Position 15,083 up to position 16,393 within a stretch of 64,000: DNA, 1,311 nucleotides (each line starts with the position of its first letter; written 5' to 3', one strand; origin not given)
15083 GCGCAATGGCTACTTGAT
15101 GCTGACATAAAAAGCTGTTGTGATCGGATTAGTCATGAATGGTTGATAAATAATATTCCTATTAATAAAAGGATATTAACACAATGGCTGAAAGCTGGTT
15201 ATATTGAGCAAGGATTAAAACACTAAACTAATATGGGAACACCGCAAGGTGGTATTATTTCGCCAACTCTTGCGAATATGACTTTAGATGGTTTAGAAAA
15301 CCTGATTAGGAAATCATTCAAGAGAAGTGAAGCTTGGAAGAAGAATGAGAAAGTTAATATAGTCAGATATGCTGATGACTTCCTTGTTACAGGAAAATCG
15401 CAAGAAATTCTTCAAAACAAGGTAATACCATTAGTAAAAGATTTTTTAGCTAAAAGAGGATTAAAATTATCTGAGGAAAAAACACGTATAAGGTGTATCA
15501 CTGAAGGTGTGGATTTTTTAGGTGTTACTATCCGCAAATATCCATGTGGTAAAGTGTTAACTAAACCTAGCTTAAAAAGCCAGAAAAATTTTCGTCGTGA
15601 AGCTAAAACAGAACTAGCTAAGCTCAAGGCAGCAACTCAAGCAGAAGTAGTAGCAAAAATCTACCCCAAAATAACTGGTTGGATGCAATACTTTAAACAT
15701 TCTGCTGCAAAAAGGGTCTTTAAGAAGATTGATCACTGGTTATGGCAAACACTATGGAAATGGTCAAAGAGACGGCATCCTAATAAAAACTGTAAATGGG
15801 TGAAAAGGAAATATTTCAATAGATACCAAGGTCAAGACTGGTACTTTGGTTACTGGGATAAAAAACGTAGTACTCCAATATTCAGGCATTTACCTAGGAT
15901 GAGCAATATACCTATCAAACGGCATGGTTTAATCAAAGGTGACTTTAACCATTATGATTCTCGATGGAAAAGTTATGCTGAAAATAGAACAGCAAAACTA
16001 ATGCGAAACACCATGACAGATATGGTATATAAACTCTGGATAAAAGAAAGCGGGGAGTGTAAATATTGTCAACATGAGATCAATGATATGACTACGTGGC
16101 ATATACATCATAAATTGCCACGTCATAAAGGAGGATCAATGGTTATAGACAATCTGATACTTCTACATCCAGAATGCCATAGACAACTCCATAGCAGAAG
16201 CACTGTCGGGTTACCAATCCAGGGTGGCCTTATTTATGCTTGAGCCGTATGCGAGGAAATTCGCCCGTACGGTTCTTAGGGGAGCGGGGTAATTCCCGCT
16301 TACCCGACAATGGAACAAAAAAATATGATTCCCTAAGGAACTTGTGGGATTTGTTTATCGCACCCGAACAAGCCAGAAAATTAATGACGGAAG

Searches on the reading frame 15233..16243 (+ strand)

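Call 48: search_protein_families(library=pfam, proteins=[window:15233-16243:+], max_evalue=0.001)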
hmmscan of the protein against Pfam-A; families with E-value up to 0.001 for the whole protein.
window:15233-16243:+ (336 aa): 3 families
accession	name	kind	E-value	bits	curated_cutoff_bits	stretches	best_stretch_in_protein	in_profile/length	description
PF00078.32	RVT_1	-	1.2e-19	71.3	29.6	1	2-100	118-205/205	Reverse transcriptase (RNA-dependent DNA polymerase)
PF08388.16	GIIM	-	3.9e-19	68.9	23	1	118-195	2-80/80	Group II intron, maturase-specific domain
PF01844.29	HNH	-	4.1e-12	46.5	21.4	1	276-322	1-47/47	HNH endonuclease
